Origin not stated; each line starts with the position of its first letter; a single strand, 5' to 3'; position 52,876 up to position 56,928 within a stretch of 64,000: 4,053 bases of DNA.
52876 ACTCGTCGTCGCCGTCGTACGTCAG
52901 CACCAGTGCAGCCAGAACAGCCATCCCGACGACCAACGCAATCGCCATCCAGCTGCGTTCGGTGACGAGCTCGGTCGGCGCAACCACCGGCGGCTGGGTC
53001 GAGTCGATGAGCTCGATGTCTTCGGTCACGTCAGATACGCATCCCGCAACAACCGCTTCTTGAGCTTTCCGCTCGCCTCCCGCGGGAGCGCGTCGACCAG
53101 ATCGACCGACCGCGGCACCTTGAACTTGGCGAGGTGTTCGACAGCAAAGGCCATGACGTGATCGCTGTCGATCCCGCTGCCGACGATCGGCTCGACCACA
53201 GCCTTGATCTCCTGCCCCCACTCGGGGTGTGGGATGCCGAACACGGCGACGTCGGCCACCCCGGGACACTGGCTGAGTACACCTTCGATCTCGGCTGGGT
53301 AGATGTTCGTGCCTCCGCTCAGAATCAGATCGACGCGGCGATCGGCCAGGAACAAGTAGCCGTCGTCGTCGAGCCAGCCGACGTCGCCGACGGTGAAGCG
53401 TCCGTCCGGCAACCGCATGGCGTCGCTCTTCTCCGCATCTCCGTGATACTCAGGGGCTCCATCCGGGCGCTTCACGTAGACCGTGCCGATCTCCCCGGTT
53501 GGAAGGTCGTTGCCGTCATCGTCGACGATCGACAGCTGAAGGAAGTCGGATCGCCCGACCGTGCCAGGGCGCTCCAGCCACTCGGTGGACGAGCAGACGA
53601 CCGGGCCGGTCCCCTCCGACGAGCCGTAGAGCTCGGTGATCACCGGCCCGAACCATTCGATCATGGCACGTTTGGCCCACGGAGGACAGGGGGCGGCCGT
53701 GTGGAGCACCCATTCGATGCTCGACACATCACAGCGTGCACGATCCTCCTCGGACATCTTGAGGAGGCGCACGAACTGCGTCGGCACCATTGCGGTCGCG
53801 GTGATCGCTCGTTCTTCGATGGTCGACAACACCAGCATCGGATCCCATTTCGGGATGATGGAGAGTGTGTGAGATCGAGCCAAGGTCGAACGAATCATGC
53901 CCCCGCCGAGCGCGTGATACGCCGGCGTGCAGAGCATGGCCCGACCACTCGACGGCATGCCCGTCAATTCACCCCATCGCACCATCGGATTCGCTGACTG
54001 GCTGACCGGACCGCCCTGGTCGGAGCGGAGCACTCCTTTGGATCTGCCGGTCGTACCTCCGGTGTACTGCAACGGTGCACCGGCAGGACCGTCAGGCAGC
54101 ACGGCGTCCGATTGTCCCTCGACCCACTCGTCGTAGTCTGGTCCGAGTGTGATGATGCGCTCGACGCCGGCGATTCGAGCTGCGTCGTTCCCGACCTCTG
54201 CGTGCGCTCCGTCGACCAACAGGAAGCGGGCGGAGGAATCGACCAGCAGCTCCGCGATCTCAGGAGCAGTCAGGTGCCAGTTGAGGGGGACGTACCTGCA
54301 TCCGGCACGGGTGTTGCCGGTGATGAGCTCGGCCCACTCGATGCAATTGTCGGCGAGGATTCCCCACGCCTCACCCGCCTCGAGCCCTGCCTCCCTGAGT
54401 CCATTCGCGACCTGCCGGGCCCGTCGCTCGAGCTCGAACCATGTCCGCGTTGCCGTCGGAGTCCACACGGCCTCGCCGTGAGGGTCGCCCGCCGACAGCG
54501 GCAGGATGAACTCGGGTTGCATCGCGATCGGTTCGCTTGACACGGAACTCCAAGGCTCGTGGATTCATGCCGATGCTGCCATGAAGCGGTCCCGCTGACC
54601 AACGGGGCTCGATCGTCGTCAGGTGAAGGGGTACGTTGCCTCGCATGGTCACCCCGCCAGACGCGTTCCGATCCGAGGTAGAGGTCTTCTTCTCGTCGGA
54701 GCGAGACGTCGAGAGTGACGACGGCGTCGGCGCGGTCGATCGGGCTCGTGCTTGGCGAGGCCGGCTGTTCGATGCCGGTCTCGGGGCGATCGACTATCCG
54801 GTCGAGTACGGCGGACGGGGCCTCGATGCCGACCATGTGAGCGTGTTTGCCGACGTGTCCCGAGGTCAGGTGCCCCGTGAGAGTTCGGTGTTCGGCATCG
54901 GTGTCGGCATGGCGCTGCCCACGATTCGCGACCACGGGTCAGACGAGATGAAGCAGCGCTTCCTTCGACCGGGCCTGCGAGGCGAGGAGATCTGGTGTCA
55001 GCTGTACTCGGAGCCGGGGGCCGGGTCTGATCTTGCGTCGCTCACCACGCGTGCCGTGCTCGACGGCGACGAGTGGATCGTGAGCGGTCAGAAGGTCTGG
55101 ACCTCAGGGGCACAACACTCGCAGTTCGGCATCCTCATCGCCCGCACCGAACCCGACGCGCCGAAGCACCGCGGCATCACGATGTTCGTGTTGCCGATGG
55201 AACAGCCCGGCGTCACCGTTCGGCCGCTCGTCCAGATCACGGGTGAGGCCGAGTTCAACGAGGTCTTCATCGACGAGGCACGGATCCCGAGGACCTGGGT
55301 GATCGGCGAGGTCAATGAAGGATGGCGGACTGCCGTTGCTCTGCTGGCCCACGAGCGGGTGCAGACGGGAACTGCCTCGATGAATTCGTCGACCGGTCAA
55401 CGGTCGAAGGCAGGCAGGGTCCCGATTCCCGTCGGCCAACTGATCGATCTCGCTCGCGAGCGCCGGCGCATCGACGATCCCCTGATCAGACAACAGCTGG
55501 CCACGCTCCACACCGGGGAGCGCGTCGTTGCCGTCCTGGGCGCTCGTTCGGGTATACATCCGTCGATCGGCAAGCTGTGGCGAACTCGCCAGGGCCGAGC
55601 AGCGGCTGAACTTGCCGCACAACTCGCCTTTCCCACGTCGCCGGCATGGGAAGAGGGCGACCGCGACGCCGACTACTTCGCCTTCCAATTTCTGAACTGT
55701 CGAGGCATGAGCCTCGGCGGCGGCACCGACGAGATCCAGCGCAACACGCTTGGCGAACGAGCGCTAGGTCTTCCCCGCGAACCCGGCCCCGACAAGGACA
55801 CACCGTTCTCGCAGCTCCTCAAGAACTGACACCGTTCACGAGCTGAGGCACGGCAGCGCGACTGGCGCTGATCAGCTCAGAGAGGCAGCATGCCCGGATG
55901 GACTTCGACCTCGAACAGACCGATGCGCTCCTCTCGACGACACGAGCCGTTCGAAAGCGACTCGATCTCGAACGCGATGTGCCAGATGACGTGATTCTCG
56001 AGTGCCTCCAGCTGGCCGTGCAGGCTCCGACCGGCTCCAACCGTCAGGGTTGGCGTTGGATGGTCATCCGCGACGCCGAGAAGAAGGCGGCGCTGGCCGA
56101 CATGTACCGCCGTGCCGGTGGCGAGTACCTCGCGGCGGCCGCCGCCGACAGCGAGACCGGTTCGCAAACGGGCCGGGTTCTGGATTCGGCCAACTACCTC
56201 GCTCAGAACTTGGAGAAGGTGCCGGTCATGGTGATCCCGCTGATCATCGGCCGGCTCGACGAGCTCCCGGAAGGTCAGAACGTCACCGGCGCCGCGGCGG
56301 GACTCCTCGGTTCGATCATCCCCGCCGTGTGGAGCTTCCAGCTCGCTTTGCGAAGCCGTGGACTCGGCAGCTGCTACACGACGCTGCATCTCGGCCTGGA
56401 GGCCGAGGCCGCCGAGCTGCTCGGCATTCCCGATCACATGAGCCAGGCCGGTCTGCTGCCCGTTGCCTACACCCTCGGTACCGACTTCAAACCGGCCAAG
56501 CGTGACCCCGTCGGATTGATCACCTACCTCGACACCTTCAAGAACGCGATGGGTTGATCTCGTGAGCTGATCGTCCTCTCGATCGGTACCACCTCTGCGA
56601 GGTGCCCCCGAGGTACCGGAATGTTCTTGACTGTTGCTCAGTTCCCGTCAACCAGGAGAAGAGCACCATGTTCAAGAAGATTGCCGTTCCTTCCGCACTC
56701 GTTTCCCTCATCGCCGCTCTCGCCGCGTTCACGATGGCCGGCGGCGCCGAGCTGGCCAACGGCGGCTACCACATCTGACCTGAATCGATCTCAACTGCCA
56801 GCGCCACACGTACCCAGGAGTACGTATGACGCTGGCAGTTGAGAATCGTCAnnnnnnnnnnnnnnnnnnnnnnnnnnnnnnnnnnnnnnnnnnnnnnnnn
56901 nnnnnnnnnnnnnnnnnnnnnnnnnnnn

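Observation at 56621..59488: Unannotated Sec-signal small ORF convergent with a TPR-like/SARP regulator: candidate peptide-signalling cassette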

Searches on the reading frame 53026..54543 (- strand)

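Call 7: search_protein_families(library=pfam, proteins=[window:53026-54543:-], max_evalue=0.01)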
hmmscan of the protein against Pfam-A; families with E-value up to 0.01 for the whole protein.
window:53026-54543:- (505 aa): 2 families
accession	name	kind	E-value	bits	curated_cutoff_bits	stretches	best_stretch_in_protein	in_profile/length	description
PF00501.34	AMP-binding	-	7.2e-57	193.3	29.9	1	23-366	11-383/384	AMP-binding enzyme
PF13193.12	AMP-binding_C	-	6.6e-17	62.6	24.5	1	418-493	1-76/76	AMP-binding enzyme C-terminal domain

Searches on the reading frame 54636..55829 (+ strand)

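Call 7: search_protein_families(library=pfam, proteins=[window:54636-55829:+], max_evalue=0.01)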
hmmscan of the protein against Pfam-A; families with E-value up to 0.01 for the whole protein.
window:54636-55829:+ (397 aa): 3 families
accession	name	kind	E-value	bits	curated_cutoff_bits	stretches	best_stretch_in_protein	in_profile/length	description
PF02770.24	Acyl-CoA_dh_M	-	1.6e-20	73.5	33.3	1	121-204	1-84/97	Acyl-CoA dehydrogenase, middle domain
PF02771.21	Acyl-CoA_dh_N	-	1.4e-10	42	22.9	1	12-117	8-113/113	Acyl-CoA dehydrogenase, N-terminal domain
PF00441.29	Acyl-CoA_dh_1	-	2.1e-07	31.7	22.4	1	227-376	1-149/150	Acyl-CoA dehydrogenase, C-terminal domain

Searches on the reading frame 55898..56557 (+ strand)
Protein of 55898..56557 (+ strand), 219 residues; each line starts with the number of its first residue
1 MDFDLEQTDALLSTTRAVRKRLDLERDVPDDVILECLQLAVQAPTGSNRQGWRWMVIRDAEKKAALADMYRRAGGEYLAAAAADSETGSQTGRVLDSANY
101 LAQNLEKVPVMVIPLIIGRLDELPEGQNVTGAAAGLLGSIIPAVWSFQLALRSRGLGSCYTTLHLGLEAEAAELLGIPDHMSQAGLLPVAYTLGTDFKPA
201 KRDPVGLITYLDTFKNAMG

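Call 7: search_protein_families(library=pfam, proteins=[window:55898-56557:+], max_evalue=0.01)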
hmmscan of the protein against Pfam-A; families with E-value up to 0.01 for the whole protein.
window:55898-56557:+ (219 aa): 1 family
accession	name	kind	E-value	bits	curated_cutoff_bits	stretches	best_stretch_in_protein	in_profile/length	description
PF00881.29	Nitroreductase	-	2.2e-20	74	23.5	1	15-191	4-167/167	Nitroreductase family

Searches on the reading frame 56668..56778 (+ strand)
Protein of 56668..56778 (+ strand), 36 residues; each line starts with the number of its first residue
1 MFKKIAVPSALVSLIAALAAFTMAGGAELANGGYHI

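Call 9: search_protein_families(library=ncbifam, proteins=[window:56668-56778:+], max_evalue=1)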
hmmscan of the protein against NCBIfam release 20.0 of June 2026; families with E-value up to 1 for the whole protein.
window:56668-56778:+ (36 aa): 1 family
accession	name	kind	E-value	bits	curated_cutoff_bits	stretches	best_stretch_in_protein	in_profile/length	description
TIGR03651.1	circ_ocin_uber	subfamily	0.026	14.9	30.7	1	6-31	22-48/73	circular bacteriocin, circularin A/uberolysin family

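Call 86: list_cluster_members(proteins=[window:56668-56775:+, P0055, P0036, P0001])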
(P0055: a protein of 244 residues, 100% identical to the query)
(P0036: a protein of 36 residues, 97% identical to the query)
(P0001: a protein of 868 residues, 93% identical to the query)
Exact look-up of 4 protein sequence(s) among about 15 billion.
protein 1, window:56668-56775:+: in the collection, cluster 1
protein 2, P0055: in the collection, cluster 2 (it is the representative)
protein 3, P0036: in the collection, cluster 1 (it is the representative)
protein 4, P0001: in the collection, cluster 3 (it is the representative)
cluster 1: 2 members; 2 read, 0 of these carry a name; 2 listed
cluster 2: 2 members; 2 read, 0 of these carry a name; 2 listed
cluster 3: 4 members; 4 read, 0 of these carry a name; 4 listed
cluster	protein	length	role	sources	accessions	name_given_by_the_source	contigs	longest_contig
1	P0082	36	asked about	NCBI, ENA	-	-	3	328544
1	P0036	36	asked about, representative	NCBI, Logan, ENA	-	-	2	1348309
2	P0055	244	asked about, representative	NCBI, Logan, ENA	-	-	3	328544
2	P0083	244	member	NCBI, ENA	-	-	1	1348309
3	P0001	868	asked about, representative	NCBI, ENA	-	-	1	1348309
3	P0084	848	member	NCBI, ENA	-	-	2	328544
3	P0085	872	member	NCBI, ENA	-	-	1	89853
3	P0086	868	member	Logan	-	-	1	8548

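Call 99: search_protein_families(library=padloc, proteins=[window:56668-56775:+], max_evalue=0.01)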
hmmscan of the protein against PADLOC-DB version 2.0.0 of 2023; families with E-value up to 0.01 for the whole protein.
window:56668-56775:+ (36 aa): 0 families
